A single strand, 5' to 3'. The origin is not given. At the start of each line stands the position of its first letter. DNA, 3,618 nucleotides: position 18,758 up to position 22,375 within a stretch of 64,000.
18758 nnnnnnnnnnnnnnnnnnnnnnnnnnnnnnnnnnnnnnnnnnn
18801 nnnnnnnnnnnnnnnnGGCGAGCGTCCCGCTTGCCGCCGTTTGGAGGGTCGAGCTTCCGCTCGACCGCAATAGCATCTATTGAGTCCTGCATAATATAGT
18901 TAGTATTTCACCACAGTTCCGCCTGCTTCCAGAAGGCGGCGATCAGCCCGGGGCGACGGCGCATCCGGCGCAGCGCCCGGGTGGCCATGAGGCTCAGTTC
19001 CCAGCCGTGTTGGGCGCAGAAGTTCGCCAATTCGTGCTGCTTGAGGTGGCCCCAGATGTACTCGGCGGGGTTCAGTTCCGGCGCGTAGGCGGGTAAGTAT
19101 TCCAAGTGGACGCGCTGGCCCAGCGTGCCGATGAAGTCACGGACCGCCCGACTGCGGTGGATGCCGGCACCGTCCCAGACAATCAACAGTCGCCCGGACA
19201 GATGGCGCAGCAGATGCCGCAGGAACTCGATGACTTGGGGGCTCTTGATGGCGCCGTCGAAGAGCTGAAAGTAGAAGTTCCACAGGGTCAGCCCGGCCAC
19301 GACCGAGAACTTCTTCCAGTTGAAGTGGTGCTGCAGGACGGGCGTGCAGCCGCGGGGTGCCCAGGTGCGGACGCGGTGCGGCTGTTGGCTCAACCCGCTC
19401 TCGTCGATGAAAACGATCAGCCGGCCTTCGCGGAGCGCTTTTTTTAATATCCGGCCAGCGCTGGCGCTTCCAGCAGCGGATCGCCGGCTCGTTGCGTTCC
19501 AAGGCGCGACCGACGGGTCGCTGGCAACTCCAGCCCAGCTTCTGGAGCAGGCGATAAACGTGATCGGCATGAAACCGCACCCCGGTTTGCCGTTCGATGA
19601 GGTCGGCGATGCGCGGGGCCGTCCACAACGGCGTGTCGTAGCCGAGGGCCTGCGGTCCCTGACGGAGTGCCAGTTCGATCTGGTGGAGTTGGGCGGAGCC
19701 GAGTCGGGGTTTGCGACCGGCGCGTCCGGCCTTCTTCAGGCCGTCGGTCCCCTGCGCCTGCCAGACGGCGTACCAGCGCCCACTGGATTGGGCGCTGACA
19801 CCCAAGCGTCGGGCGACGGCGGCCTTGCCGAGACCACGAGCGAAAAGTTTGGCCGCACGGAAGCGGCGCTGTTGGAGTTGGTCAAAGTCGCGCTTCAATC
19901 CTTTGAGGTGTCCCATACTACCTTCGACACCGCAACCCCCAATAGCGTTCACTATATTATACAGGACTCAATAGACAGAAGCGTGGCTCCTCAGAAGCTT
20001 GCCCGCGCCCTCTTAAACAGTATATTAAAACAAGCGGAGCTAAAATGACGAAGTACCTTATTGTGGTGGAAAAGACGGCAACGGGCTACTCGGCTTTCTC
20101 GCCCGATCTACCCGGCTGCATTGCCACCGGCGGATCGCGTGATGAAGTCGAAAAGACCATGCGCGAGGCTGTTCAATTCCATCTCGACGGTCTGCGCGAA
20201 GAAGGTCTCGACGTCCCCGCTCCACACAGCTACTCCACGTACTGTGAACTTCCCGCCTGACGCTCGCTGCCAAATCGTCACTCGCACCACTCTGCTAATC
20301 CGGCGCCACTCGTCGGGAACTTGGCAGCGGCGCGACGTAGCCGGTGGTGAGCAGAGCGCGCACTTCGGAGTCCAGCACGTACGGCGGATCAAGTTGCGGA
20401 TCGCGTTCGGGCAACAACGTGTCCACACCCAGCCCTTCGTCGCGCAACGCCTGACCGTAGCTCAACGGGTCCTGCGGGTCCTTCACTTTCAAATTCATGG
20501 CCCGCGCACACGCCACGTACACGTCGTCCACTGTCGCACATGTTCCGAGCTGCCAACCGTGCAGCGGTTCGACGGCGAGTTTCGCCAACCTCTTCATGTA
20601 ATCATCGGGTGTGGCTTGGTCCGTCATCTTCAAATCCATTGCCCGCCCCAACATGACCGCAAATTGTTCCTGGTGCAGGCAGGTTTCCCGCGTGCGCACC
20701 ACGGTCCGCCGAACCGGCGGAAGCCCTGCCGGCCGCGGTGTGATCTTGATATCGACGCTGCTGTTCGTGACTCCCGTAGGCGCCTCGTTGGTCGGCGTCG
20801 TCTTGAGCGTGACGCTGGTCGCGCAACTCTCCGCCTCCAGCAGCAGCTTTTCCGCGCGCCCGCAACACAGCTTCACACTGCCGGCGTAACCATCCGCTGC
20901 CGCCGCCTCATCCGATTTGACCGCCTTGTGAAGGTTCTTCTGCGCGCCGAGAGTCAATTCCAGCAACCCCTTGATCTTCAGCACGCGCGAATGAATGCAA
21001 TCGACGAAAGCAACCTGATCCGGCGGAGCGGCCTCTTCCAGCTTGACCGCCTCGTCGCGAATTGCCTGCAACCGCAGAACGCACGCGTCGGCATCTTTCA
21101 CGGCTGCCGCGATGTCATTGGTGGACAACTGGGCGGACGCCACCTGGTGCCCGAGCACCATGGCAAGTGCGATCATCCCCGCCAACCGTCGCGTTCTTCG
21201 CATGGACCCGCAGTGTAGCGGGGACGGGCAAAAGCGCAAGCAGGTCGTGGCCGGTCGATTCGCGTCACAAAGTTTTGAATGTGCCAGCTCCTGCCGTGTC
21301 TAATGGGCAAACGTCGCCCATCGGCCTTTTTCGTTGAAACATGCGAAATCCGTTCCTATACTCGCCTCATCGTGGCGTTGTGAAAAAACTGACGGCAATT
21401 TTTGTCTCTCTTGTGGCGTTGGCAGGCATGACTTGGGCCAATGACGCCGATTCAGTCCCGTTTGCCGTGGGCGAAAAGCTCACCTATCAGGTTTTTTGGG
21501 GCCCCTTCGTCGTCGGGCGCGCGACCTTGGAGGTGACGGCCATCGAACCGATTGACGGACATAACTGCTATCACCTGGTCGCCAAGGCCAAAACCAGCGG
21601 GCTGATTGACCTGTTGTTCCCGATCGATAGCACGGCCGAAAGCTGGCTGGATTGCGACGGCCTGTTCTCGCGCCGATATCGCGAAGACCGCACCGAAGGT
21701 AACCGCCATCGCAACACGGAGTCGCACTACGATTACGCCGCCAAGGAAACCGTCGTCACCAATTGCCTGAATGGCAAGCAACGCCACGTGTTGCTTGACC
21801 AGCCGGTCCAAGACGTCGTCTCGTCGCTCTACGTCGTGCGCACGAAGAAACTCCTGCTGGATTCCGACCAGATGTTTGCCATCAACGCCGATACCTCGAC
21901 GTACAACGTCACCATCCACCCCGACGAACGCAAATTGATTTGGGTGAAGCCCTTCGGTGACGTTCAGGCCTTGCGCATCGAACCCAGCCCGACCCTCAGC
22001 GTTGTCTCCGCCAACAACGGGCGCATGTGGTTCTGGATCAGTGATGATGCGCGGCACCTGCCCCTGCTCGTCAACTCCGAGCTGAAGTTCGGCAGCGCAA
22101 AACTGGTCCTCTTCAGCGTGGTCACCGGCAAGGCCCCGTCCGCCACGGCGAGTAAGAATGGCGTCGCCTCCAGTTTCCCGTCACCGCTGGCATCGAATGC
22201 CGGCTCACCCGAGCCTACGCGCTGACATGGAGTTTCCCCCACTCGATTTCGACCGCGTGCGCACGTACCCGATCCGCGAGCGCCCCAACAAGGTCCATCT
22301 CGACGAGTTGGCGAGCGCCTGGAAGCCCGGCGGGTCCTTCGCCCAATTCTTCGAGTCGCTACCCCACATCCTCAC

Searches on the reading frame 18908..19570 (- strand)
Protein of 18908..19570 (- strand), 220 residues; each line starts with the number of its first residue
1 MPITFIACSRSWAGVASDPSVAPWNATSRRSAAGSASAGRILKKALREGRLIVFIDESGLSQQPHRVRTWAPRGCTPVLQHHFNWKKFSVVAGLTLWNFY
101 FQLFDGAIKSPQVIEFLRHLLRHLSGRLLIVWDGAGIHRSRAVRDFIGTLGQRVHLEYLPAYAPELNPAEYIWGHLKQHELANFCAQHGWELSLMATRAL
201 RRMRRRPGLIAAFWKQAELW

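Call 33: search_protein_families(library=pfam, proteins=[window:18908-19570:-], max_evalue=0.01)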
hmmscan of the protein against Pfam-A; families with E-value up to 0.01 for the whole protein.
window:18908-19570:- (220 aa): 1 family
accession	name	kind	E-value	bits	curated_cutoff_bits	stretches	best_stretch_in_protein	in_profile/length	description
PF13358.12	DDE_3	-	8.1e-28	97.6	28.6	1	52-181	2-134/146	DDE superfamily endonuclease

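Call 73: search_protein_families(library=ncbifam, proteins=[window:18908-19570:-], max_evalue=0.001)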
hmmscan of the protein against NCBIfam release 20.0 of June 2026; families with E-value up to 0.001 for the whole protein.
window:18908-19570:- (220 aa): 1 family
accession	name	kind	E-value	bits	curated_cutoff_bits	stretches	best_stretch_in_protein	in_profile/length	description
NF033545.0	transpos_IS630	equivalog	9.6e-34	117.2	100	1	42-202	136-297/299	IS630 family transposase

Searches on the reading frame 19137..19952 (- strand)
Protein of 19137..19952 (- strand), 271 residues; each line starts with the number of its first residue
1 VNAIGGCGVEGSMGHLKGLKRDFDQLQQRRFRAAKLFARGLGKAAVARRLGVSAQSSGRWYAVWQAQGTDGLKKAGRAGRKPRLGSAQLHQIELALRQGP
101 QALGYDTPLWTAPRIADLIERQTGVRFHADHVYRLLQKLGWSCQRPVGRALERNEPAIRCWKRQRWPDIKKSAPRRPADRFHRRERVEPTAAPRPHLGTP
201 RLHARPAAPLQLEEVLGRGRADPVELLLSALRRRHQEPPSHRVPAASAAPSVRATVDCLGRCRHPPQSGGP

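Call 33: search_protein_families(library=pfam, proteins=[window:19137-19952:-], max_evalue=0.01)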
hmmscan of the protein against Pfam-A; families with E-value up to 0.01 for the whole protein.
window:19137-19952:- (271 aa): 5 families
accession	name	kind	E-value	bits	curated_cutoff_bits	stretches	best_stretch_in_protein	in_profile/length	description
PF13592.12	HTH_33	-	1.7e-18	66.4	25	1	107-164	2-59/60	Winged helix-turn helix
PF13565.12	HTH_32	-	1.6e-11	45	33.7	1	59-136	4-73/73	Homeodomain-like domain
PF13384.12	HTH_23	-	1.7e-05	25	24.6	1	27-73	4-50/50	Homeodomain-like domain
PF13518.12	HTH_28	-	0.0017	18.8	25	1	29-78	1-50/52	Helix-turn-helix domain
PF13551.12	HTH_29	-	0.0071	16.9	28.1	1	33-84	4-58/64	Winged helix-turn helix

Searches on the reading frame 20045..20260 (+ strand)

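Call 33: search_protein_families(library=pfam, proteins=[window:20045-20260:+], max_evalue=0.01)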
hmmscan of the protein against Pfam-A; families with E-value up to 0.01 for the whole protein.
window:20045-20260:+ (71 aa): 1 family
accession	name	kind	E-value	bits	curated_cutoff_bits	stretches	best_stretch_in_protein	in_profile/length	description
PF15919.11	HicB_lk_antitox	-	6.3e-11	42.9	27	1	4-67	1-65/123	HicB_like antitoxin of bacterial toxin-antitoxin system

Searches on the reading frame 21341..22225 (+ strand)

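Call 33: search_protein_families(library=pfam, proteins=[window:21341-22225:+], max_evalue=0.01)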
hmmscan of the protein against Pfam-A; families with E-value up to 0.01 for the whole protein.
window:21341-22225:+ (294 aa): 1 family
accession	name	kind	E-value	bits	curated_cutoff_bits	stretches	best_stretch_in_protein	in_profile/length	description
PF11306.15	DUF3108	-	1.3e-35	123.6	26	1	48-257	1-208/209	Protein of unknown function (DUF3108)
